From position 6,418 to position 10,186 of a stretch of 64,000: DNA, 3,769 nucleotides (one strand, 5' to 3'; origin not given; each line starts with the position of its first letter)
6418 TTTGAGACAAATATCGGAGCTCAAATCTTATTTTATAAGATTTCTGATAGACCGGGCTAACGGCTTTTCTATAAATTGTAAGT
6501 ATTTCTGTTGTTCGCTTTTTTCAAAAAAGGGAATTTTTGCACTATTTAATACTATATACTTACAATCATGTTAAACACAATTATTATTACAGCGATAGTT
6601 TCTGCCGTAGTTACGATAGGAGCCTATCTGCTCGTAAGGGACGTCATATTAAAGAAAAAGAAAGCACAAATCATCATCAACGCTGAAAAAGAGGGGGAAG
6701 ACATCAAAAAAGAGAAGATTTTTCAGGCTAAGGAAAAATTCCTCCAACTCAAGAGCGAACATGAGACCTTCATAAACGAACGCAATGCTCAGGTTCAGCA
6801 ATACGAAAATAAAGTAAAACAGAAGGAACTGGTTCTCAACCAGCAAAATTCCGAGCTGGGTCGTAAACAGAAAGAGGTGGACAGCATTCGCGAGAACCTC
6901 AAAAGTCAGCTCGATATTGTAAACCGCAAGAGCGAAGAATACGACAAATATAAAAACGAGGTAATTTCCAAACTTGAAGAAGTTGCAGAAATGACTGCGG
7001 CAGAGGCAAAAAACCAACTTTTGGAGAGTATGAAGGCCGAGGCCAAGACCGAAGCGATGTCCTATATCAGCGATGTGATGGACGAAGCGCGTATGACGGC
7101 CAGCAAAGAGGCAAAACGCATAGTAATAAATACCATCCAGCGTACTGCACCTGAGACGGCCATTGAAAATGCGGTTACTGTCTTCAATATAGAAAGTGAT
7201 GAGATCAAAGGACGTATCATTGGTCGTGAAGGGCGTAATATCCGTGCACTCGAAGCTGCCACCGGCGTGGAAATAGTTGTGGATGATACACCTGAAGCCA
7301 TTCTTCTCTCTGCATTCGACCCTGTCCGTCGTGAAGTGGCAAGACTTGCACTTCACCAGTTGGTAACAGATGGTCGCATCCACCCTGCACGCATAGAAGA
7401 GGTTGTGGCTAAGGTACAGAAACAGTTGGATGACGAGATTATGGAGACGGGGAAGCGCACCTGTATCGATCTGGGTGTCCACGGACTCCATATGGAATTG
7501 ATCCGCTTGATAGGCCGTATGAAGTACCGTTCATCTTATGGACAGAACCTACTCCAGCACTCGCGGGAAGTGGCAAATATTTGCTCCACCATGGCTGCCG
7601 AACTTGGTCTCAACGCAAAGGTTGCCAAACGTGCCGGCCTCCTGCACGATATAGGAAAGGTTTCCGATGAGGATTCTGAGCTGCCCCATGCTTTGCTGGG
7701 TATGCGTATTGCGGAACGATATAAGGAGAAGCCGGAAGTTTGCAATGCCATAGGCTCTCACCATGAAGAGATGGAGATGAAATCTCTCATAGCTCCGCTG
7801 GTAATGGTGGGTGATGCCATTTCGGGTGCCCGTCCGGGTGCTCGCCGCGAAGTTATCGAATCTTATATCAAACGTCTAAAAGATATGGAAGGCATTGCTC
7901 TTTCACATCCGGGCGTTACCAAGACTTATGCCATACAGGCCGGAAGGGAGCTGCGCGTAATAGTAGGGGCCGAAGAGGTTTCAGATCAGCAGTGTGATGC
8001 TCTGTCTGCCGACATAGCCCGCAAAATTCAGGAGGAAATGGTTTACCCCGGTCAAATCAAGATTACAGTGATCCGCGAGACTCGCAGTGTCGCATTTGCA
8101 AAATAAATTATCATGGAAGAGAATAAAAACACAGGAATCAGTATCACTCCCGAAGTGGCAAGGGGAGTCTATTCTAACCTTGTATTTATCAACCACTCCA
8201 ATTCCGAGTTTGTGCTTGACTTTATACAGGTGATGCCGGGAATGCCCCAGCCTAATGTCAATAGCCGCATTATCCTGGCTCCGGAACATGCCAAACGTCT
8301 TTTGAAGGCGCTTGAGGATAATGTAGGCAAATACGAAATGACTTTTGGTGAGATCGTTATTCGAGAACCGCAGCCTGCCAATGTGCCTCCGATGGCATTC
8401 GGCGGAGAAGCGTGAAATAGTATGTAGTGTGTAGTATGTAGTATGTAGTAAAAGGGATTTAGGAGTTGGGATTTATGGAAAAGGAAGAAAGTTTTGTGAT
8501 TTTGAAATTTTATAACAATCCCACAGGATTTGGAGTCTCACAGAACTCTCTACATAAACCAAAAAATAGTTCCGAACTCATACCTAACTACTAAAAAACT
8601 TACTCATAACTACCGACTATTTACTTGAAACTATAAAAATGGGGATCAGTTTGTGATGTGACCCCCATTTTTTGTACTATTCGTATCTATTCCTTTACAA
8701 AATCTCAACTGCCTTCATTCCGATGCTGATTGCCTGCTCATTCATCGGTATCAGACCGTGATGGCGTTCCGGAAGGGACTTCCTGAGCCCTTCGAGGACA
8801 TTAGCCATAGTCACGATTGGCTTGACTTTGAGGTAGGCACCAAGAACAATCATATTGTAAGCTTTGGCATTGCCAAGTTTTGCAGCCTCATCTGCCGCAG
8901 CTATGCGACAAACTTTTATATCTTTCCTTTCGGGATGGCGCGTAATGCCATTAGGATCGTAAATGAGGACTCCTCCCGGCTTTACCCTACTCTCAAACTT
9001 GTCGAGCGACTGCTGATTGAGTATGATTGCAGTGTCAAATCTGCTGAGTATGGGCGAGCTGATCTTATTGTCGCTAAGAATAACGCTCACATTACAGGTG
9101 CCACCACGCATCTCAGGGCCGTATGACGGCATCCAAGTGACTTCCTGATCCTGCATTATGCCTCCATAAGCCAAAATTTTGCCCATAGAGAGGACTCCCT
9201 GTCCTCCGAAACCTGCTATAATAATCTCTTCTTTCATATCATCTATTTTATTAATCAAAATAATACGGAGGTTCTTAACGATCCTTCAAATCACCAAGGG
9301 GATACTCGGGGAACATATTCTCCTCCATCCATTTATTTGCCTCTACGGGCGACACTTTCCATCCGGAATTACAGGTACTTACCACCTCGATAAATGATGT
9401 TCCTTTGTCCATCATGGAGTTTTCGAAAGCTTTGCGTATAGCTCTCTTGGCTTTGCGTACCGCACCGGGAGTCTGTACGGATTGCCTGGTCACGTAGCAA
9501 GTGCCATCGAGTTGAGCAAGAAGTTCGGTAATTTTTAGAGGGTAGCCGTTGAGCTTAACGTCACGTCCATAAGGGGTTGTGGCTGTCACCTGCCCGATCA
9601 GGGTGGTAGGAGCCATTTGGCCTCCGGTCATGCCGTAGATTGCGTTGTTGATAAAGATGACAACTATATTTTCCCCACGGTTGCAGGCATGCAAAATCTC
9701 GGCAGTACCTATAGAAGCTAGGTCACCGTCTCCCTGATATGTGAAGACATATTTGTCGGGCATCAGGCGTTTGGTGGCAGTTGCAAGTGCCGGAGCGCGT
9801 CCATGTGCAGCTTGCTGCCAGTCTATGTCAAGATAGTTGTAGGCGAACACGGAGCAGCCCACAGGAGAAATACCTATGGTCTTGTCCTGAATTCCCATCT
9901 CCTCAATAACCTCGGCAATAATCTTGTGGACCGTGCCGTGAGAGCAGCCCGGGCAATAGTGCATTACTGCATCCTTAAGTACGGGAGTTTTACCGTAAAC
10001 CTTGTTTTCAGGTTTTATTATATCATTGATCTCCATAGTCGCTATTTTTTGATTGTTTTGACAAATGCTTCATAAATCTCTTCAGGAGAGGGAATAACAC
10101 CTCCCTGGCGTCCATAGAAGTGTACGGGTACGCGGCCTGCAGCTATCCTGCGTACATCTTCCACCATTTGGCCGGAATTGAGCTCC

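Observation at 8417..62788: Genome-style signature: C-depleted 7-nt-periodic repeats at gene 3' ends, G/T-rich on the sense strand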

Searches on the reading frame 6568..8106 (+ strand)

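Call 44: search_protein_families(library=pfam, proteins=[window:6568-8106:+])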
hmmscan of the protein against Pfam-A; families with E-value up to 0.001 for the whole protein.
window:6568-8106:+ (512 aa): 4 families
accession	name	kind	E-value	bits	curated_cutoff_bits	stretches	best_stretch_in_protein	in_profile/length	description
PF12072.13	RNase_Y_N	-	6.3e-33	114.4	32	1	5-196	2-200/201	RNase Y N-terminal region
PF01966.28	HD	-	6e-18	65.7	22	1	329-419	2-114/116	HD domain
PF00013.35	KH_1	-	9e-07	29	21.5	1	213-252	10-54/66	KH domain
PF08668.18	HDOD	-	3.9e-05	23.7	22.9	1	326-365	93-133/196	HDOD domain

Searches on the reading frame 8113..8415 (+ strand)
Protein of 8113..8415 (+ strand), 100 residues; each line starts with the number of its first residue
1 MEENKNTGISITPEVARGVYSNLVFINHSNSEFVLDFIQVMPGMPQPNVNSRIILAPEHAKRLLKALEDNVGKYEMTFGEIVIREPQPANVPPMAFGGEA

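Call 43: search_protein_families(library=pfam, proteins=[window:8113-8415:+])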
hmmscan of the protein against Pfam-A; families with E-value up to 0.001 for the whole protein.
window:8113-8415:+ (100 aa): 1 family
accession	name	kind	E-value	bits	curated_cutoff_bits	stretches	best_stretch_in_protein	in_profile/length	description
PF11950.13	DUF3467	-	3.2e-27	94.8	25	1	5-81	13-90/92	Protein of unknown function (DUF3467)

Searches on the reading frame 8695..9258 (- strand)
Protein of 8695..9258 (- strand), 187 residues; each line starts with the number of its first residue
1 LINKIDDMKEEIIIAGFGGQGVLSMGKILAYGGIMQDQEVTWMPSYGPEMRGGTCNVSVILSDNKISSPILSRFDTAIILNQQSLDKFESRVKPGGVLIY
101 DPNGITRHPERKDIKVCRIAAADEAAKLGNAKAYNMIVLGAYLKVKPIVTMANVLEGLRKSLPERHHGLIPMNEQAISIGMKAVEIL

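Call 43: search_protein_families(library=pfam, proteins=[window:8695-9258:-])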
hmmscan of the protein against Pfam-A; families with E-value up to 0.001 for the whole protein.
window:8695-9258:- (187 aa): 1 family
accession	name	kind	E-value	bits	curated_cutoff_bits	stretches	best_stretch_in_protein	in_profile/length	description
PF01558.24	POR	-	1e-32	114.1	27.4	1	18-181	1-172/173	Pyruvate ferredoxin/flavodoxin oxidoreductase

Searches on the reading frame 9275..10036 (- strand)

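Call 44: search_protein_families(library=pfam, proteins=[window:9275-10036:-])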
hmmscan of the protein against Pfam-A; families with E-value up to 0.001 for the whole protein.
window:9275-10036:- (253 aa): 1 family
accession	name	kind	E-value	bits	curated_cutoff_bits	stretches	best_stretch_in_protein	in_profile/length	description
PF02775.26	TPP_enzyme_C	-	5.4e-20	72.2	21.9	1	66-218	19-151/151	Thiamine pyrophosphate enzyme, C-terminal TPP binding domain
